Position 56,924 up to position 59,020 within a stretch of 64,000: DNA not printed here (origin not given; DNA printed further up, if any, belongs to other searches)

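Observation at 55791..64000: Compositionally distinct LysR / TRASH / AprAB-like oxidoreductase / peptide-ABC locus of unknown substrate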

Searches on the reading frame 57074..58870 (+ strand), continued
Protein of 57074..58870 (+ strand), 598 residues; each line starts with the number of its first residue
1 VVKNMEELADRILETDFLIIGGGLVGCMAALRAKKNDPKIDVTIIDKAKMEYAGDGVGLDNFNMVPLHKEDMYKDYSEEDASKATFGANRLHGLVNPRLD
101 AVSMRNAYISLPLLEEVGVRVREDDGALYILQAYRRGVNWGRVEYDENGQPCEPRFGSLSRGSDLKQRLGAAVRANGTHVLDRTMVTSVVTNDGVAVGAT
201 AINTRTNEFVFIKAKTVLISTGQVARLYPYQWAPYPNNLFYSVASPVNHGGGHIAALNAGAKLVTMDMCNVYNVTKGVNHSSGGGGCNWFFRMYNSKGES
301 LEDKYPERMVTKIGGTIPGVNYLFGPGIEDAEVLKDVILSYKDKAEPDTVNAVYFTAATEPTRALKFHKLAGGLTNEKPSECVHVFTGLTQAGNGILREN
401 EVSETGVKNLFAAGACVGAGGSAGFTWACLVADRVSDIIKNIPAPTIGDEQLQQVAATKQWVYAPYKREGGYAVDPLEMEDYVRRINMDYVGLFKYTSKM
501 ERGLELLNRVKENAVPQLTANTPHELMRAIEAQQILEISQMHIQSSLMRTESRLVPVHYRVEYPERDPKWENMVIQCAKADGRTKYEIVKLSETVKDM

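Call 12: find_encoding_contigs(protein=P0053, flank=10000, max_places=3)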
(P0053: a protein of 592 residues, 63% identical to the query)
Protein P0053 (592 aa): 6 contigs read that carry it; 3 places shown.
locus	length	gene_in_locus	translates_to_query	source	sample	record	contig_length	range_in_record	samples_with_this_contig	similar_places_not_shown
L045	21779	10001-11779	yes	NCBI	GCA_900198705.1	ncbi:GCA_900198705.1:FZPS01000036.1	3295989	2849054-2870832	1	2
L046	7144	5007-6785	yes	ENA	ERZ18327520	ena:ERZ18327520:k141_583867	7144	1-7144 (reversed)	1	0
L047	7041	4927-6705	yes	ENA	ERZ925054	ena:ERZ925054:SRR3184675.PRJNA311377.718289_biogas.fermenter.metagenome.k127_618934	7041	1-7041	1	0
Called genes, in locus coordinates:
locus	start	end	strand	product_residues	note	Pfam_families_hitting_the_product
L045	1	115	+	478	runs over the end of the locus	PF06368:Met_asp_mut_E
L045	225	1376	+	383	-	PF00465:Fe-ADH, PF13685:Fe-ADH_2, PF25137:ADH_Fe_C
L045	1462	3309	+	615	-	PF02730:AFOR_N, PF01314:AFOR_C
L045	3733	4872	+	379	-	PF03480:DctP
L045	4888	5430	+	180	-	PF04290:DctQ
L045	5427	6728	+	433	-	PF06808:DctM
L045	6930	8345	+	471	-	PF03972:MmgE_PrpD_N, PF19305:MmgE_PrpD_C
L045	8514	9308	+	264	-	PF00106:adh_short, PF08659:KR, PF23441:SDR, PF13561:adh_short_C2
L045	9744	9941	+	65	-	-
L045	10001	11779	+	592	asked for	PF00890:FAD_binding_2, PF01266:DAO (faint), PF07992:Pyr_redox_2 (faint), PF02910:Succ_DH_flav_C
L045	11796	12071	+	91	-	PF12837:Fer4_6 (weak), PF13187:Fer4_9 (weak)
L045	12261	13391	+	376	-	PF01321:Creatinase_N (weak), PF00557:Peptidase_M24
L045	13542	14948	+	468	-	PF05378:Hydant_A_N (weak), PF13941:MutL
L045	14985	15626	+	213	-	PF02607:B12-binding_2, PF02310:B12-binding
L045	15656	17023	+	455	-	-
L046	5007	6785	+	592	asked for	PF00890:FAD_binding_2, PF01266:DAO (faint), PF07992:Pyr_redox_2 (faint), PF02910:Succ_DH_flav_C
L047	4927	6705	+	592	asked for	PF00890:FAD_binding_2, PF01266:DAO (faint), PF07992:Pyr_redox_2 (faint), PF02910:Succ_DH_flav_C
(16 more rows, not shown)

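Call 13: find_encoding_contigs(protein=P0011, flank=10000, max_places=3)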
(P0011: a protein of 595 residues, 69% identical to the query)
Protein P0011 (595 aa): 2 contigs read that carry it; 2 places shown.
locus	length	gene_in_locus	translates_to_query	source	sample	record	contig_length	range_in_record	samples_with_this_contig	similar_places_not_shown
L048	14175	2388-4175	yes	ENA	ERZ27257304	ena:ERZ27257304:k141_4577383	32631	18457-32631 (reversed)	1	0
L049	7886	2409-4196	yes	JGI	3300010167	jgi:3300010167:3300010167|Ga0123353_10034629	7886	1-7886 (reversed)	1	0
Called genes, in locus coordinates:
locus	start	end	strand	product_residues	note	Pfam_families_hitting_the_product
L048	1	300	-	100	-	?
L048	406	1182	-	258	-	PF00106:adh_short, PF08659:KR, PF13561:adh_short_C2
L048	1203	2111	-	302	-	PF00126:HTH_1, PF03466:LysR_substrate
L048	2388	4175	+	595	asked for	PF00890:FAD_binding_2, PF01266:DAO (faint), PF02910:Succ_DH_flav_C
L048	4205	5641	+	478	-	PF06368:Met_asp_mut_E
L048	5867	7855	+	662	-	PF00724:Oxidored_FMN, PF00890:FAD_binding_2, PF03486:HI0933_like (weak), PF07992:Pyr_redox_2, PF12831:FAD_oxidored, PF13450:NAD_binding_8 (weak), PF13738:Pyr_redox_3, PF00070:Pyr_redox, +4 more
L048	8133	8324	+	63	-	-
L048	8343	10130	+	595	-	PF00890:FAD_binding_2, PF01266:DAO (faint), PF02910:Succ_DH_flav_C (weak)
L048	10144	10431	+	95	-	PF00037:Fer4 (weak), PF14697:Fer4_21 (weak), PF12838:Fer4_7 (weak), PF13187:Fer4_9 (faint)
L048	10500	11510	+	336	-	PF00753:Lactamase_B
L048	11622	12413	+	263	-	PF23441:SDR (weak), PF00106:adh_short, PF08659:KR, PF13561:adh_short_C2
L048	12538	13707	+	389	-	PF00465:Fe-ADH, PF13685:Fe-ADH_2, PF25137:ADH_Fe_C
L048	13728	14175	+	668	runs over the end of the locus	PF00724:Oxidored_FMN, PF01262:AlaDh_PNT_C (faint), PF00890:FAD_binding_2 (faint), PF01134:GIDA (faint), PF07992:Pyr_redox_2, PF12831:FAD_oxidored (weak), PF13738:Pyr_redox_3 (weak), PF00070:Pyr_redox (weak), +2 more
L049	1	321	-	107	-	?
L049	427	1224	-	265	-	PF00106:adh_short, PF08659:KR, PF13561:adh_short_C2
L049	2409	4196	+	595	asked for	PF00890:FAD_binding_2, PF01266:DAO (faint), PF02910:Succ_DH_flav_C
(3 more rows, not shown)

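Call 14: find_encoding_contigs(protein=P0001, flank=10000, max_places=3)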
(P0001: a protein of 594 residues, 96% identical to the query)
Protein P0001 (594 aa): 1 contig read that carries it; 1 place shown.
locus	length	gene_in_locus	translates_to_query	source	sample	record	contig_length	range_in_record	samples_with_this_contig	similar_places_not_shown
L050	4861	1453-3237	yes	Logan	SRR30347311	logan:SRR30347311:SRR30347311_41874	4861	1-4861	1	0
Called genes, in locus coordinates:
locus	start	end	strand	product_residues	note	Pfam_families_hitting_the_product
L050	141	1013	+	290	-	PF00126:HTH_1, PF03466:LysR_substrate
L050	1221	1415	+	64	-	-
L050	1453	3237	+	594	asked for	PF00890:FAD_binding_2, PF01266:DAO (faint), PF07992:Pyr_redox_2 (faint), PF02910:Succ_DH_flav_C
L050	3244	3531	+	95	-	PF00037:Fer4 (weak), PF12797:Fer4_2 (weak), PF12837:Fer4_6 (weak), PF13237:Fer4_10, PF14697:Fer4_21 (weak), PF12838:Fer4_7 (weak), PF13187:Fer4_9 (weak), PF13484:Fer4_16 (faint)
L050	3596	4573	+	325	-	PF19300:BPD_transp_1_N, PF00528:BPD_transp_1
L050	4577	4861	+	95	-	?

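Call 15: find_encoding_contigs(protein=P0004, flank=10000, max_places=3)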
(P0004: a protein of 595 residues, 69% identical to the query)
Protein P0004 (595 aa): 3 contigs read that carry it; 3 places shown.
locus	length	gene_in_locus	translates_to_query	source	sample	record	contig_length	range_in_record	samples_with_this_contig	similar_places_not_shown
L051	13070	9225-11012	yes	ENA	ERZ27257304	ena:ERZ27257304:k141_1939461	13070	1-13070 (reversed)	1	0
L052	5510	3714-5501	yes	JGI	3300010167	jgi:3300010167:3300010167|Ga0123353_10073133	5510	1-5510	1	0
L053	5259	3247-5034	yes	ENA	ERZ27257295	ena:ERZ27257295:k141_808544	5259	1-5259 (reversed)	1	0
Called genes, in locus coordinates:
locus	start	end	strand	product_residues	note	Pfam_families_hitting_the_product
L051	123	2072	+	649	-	PF00724:Oxidored_FMN, PF01262:AlaDh_PNT_C (faint), PF00890:FAD_binding_2 (weak), PF03486:HI0933_like (weak), PF07992:Pyr_redox_2, PF12831:FAD_oxidored, PF13738:Pyr_redox_3, PF00070:Pyr_redox, +5 more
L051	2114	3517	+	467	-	PF03972:MmgE_PrpD_N, PF19305:MmgE_PrpD_C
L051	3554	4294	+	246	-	PF00106:adh_short, PF08659:KR (weak), PF13561:adh_short_C2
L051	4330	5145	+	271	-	PF00106:adh_short, PF08659:KR (weak), PF13561:adh_short_C2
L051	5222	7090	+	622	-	PF02730:AFOR_N, PF01314:AFOR_C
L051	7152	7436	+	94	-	-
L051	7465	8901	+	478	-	PF06368:Met_asp_mut_E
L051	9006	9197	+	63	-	-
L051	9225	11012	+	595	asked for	PF00890:FAD_binding_2, PF01266:DAO (faint), PF01946:Thi4 (faint), PF07992:Pyr_redox_2 (faint), PF02910:Succ_DH_flav_C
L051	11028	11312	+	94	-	PF00037:Fer4, PF12837:Fer4_6 (weak), PF14697:Fer4_21 (faint), PF12838:Fer4_7 (weak)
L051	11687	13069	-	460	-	?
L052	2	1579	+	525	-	?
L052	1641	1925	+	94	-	-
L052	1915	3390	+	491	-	PF06368:Met_asp_mut_E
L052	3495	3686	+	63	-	-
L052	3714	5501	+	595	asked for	PF00890:FAD_binding_2, PF01266:DAO (faint), PF01946:Thi4 (faint), PF07992:Pyr_redox_2 (faint), PF02910:Succ_DH_flav_C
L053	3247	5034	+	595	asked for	PF00890:FAD_binding_2, PF01266:DAO (faint), PF01946:Thi4 (faint), PF07992:Pyr_redox_2 (faint), PF02910:Succ_DH_flav_C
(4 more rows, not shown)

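Call 16: find_encoding_contigs(protein=P0014, flank=10000, max_places=2)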
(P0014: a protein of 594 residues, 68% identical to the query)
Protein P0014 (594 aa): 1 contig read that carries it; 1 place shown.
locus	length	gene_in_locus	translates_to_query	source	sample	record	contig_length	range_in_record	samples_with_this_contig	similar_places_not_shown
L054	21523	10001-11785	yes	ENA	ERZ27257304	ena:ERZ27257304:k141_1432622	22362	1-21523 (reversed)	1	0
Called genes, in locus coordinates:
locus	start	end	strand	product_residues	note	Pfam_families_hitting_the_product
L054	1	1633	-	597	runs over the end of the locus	PF00890:FAD_binding_2, PF01266:DAO (faint), PF07992:Pyr_redox_2 (faint), PF02910:Succ_DH_flav_C (weak)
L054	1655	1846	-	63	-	-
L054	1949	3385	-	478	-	PF06368:Met_asp_mut_E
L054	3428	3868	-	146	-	PF02310:B12-binding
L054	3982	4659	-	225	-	PF01613:Flavin_Reduct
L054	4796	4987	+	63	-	-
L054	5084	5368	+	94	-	PF00037:Fer4, PF12837:Fer4_6 (weak), PF14697:Fer4_21 (faint), PF12838:Fer4_7 (weak)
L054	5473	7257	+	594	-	PF00890:FAD_binding_2, PF01266:DAO (faint), PF02910:Succ_DH_flav_C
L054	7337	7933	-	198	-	PF13577:SnoaL_4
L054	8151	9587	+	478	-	PF06368:Met_asp_mut_E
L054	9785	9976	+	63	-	-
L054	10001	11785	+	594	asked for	PF00890:FAD_binding_2, PF01266:DAO (faint), PF01946:Thi4 (faint), PF07992:Pyr_redox_2 (faint), PF02910:Succ_DH_flav_C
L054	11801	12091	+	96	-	PF00037:Fer4, PF12837:Fer4_6 (weak), PF12838:Fer4_7 (faint)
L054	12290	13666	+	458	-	PF03972:MmgE_PrpD_N, PF19305:MmgE_PrpD_C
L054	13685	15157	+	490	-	PF06368:Met_asp_mut_E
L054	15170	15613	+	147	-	PF02310:B12-binding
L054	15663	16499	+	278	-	PF07883:Cupin_2, PF02311:AraC_binding (weak)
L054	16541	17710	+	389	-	PF01321:Creatinase_N (weak), PF00557:Peptidase_M24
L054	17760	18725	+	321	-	PF00389:2-Hacid_dh, PF02826:2-Hacid_dh_C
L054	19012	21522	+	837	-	?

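Call 18: find_encoding_contigs(protein=P0102, flank=10000, max_places=1)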
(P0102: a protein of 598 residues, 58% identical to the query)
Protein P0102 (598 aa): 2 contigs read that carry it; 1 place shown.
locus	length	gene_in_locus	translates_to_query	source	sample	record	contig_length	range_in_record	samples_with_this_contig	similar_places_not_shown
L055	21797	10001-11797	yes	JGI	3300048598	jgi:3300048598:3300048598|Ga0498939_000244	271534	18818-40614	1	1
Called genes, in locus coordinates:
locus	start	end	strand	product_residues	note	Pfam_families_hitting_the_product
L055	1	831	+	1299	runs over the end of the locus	PF05729:NACHT, PF13646:HEAT_2, PF13646:HEAT_2, PF01602:Adaptin_N, PF13646:HEAT_2, PF13646:HEAT_2, PF13646:HEAT_2, PF13646:HEAT_2, +20 more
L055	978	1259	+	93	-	PF05598:DUF772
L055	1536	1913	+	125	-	-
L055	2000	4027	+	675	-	PF10114:PocR, PF00989:PAS, PF08448:PAS_4, PF13426:PAS_9, PF00512:HisKA, PF02518:HATPase_c, PF00072:Response_reg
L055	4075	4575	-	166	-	PF00694:Aconitase_C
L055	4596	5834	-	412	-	PF00330:Aconitase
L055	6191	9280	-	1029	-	PF00004:AAA (faint), PF01590:GAF, PF13185:GAF_2 (weak), PF00158:Sigma54_activat, PF07724:AAA_2 (weak), PF07728:AAA_5, PF14532:Sigma54_activ_2, PF25601:AAA_lid_14, +1 more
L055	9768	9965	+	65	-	-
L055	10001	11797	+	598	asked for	PF01266:DAO (faint), PF07992:Pyr_redox_2 (faint), PF00890:FAD_binding_2, PF02910:Succ_DH_flav_C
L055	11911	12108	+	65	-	-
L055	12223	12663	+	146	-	PF02310:B12-binding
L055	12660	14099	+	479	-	PF06368:Met_asp_mut_E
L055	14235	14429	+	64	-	-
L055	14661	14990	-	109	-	-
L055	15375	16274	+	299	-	PF00941:FAD_binding_5, PF03450:CO_deh_flav_C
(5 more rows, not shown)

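Call 19: find_encoding_contigs(protein=P0069, flank=10000, max_places=1)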
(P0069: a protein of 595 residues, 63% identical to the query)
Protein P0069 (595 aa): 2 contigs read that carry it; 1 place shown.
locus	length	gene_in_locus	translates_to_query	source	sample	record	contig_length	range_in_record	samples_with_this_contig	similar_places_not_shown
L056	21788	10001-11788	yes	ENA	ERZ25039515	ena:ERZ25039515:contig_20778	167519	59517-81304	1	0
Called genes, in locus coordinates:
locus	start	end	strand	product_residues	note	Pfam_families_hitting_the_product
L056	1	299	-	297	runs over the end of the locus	PF02653:BPD_transp_2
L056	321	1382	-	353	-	PF13433:Peripla_BP_5, PF13458:Peripla_BP_6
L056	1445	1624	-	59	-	-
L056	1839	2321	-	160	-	-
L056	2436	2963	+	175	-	PF02371:Transposase_20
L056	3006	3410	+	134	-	-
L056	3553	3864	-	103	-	-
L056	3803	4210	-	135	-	-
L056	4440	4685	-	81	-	-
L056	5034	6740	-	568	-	-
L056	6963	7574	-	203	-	-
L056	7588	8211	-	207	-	-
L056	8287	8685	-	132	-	-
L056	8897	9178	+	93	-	PF09339:HTH_IclR (weak), PF01978:TrmB (weak)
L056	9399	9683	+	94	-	-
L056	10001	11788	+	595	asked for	PF00890:FAD_binding_2, PF02910:Succ_DH_flav_C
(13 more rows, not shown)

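Call 20: find_encoding_contigs(protein=P0048, flank=10000, max_places=1)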
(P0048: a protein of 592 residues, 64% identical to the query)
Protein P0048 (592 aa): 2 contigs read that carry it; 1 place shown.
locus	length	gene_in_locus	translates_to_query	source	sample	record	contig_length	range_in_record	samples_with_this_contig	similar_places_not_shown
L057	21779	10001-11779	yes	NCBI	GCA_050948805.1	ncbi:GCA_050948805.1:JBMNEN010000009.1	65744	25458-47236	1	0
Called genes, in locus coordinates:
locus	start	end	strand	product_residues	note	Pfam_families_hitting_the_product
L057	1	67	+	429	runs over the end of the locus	PF00275:EPSP_synthase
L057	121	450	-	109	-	-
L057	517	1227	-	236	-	PF00027:cNMP_binding, PF13545:HTH_Crp_2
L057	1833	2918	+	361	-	PF03480:DctP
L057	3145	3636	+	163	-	PF04290:DctQ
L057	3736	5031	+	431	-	PF06808:DctM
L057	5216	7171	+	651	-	PF00724:Oxidored_FMN, PF00890:FAD_binding_2, PF03486:HI0933_like, PF07992:Pyr_redox_2, PF12831:FAD_oxidored, PF13450:NAD_binding_8, PF13738:Pyr_redox_3, PF00070:Pyr_redox, +9 more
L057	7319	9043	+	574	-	PF00890:FAD_binding_2, PF01134:GIDA (faint), PF07992:Pyr_redox_2 (faint), PF02910:Succ_DH_flav_C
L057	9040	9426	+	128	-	PF13085:Fer2_3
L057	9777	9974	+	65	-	-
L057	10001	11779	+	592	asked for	PF01266:DAO (faint), PF07992:Pyr_redox_2 (faint), PF00890:FAD_binding_2 (weak), PF02910:Succ_DH_flav_C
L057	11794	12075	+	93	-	PF00037:Fer4 (weak), PF12837:Fer4_6 (weak), PF13187:Fer4_9 (weak)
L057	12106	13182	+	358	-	PF03480:DctP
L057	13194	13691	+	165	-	PF04290:DctQ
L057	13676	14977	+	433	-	PF06808:DctM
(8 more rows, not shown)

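Call 28: predict_structure(alignment_id=A1)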
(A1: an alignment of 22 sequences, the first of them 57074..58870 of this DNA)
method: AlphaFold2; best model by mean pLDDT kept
length: 598 residues; sequences in the alignment: 22
mean_pLDDT: 70.2   pTM: 0.79
mean pLDDT of the five models: 70.2, 68.6, 67.9, 66.5, 65.4
residues with pLDDT >= 90: 142; 70-90: 188; 50-70: 148; < 50: 120
segments of 3 or more residues with pLDDT < 50: 56-68, 86-90, 122-146, 149-163, 234-236, 242-244, 277-290, 306-316, 325-327, 355-372, 595-598
pLDDT, mean of each block of 10 residues (from residue 1): 71 95 84 95 86 48 39 66 51 65 75 73 36 28 41 34 63 91 91 94 91 95 63 52 56 88 76 50 38 70 49 40 50 65 58 43 41 58 62 72 87 75 78 94 89 93 88 83 83 83 95 91 87 89 88 68 77 83 84 51
secondary structure, 60 per line:
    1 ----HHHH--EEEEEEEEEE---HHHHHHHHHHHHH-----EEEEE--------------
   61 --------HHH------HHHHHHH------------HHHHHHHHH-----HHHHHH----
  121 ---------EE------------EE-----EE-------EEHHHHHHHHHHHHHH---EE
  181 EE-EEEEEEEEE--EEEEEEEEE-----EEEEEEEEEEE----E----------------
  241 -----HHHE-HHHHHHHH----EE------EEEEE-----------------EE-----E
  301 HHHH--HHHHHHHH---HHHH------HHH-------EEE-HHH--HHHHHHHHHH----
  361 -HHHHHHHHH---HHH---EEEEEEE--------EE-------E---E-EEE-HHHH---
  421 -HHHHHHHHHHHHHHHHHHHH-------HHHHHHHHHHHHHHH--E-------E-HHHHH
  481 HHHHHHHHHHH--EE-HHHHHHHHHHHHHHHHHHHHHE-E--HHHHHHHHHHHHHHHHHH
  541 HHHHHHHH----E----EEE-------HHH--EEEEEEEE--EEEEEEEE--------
elements in order: H5-8 E11-20 H24-36 E42-46 H78-84 H97-105 H111-116 H162-175 E179-182 E184-192 E195-203 E209-219 H251-258 E271-275 H301-304 H307-314 H318-321 E338-340 H347-356 H362-370 E380-386 E410-412 H414-417 H422-441 H449-463 H476-491 H497-517 H523-548 E558-560 E573-580 E583-590

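Call 32: fold_search(model_id=the predicted structure, library=pdb)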
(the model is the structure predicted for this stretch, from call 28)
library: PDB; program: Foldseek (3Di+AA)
matches with E <= 10: 1661; with E <= 0.001: 677
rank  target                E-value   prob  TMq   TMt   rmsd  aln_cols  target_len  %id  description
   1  8a8o_A                1.3e-29  1.00  0.74  0.79   5.5       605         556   22  PAPS reductase from Methanothermococcus thermolithotrophicus refined to 1.45 A (released 2023-04-26)
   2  8a8o_B                4.9e-27  1.00  0.74  0.81   4.7       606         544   22  PAPS reductase from Methanothermococcus thermolithotrophicus refined to 1.45 A (released 2023-04-26)
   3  1jnr_A                3.1e-25  1.00  0.74  0.69   6.0       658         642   22  Structure of adenylylsulfate reductase from the hyperthermophilic Archaeoglobus fulgidus at 1.6 resolution (released 2002-02-27)
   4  2fja_A                5.8e-25  1.00  0.71  0.67   6.4       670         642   21  adenosine 5'-phosphosulfate reductase in complex with substrate (released 2006-03-28)
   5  7d6x_A                2.1e-24  1.00  0.63  0.63  10.1       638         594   18  Mycobacterium smegmatis Sdh1 complex in the apo form (released 2021-04-07)
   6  5vpn_E                2.4e-24  1.00  0.69  0.70   6.4       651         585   17  E. coli Quinol fumarate reductase FrdA E245Q mutation (released 2017-06-21)
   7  7d6v_A                3.4e-24  1.00  0.65  0.64   8.0       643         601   19  Mycobacterium smegmatis Sdh1 in complex with UQ1 (released 2021-04-07)
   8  5vpn_A                8.9e-24  1.00  0.67  0.69   8.0       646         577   17  E. coli Quinol fumarate reductase FrdA E245Q mutation (released 2017-06-21)
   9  6awf_A                1.9e-23  1.00  0.69  0.71   7.6       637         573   17  Escherichia coli quinol:fumarate reductase crystallized without dicarboxylate (released 2017-12-06)
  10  1kf6_A                2.2e-23  1.00  0.69  0.72   7.6       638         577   18  E. coli Quinol-Fumarate Reductase with Bound Inhibitor HQNO (released 2002-03-13)
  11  3gyx_A                3.0e-23  1.00  0.73  0.66   6.2       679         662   17  Crystal structure of adenylylsulfate reductase from Desulfovibrio gigas (released 2009-12-15)
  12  6b58_A                3.7e-23  1.00  0.66  0.72   6.0       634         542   17  FrdA-SdhE assembly intermediate (released 2018-01-24)
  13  6b58_C                7.6e-23  1.00  0.67  0.73   6.0       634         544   17  FrdA-SdhE assembly intermediate (released 2018-01-24)
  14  2b76_A                6.2e-22  1.00  0.70  0.72   7.6       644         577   17  E. coli Quinol fumarate reductase FrdA E49Q mutation (released 2006-02-21)
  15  6vax_A                6.5e-22  1.00  0.67  0.66   7.8       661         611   15  Crystal structure of human SDHA-SDHAF2 assembly intermediate (released 2020-08-26)
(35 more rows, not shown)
